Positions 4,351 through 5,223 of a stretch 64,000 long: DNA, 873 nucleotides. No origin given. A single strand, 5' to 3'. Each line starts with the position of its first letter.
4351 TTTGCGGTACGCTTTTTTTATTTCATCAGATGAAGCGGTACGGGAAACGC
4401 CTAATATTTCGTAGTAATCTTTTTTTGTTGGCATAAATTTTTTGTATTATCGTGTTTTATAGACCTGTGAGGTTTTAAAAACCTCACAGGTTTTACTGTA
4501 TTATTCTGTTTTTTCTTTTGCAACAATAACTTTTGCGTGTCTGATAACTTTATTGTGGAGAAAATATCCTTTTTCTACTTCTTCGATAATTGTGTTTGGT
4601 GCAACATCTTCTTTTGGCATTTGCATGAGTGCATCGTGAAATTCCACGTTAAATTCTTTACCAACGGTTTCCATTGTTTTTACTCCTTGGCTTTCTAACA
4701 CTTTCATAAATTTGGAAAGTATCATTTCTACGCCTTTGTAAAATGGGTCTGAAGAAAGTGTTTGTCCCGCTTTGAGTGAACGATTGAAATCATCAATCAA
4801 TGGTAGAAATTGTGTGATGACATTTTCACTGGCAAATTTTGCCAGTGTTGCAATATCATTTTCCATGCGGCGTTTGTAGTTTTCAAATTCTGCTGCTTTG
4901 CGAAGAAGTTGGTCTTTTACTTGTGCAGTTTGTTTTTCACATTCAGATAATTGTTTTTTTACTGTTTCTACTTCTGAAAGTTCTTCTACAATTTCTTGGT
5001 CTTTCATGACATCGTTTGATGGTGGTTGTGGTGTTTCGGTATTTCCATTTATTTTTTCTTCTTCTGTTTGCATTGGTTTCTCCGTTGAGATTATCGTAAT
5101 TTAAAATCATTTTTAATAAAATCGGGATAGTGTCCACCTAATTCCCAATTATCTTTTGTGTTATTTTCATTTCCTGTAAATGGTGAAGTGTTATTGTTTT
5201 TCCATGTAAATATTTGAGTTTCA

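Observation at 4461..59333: Family of ~33-bp perfect palindromes AGAC-stem-TTTAAAA-stem-GTCT with compensatory stem variants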

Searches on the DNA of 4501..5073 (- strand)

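Call 73: search_with_rna_model(model_id=R1, sources=[L126, L128, L120, L121, L122], filters=off, max_evalue=0.01)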
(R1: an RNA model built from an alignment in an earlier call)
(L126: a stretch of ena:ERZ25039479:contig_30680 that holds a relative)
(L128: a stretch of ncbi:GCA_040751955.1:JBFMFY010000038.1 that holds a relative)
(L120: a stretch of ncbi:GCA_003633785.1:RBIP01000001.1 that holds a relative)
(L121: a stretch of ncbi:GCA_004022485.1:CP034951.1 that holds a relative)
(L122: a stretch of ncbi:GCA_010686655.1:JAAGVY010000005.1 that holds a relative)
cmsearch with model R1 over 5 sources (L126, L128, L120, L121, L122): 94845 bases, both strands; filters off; matches with E-value up to 0.01: 16.
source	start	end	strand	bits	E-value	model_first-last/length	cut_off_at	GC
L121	10579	10611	+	52.5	1.5e-13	1-33/33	no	0.39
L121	10579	10611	-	50.9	4.7e-13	1-33/33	no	0.39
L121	9914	9946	+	47.1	7.9e-12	1-33/33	no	0.45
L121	9914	9946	-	45.6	2.5e-11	1-33/33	no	0.45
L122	10654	10686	+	44.5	5.6e-11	1-33/33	no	0.39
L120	9953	9985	-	41.8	4e-10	1-33/33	no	0.3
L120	9953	9985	+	41.3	5.8e-10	1-33/33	no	0.3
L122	10654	10686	-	40.6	1e-09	1-33/33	no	0.39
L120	13179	13211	+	38.7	3.9e-09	1-33/33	no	0.27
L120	9879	9911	+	38.5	4.8e-09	1-33/33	no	0.36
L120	10605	10637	+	38.5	4.8e-09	1-33/33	no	0.36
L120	10690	10722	+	37.7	8.5e-09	1-33/33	no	0.39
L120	9879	9911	-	37.5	1e-08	1-33/33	no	0.36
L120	10605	10637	-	37.5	1e-08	1-33/33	no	0.36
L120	10690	10722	-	34.3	1.1e-07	1-33/33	no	0.39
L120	13179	13211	-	33.5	1.9e-07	1-33/33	no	0.27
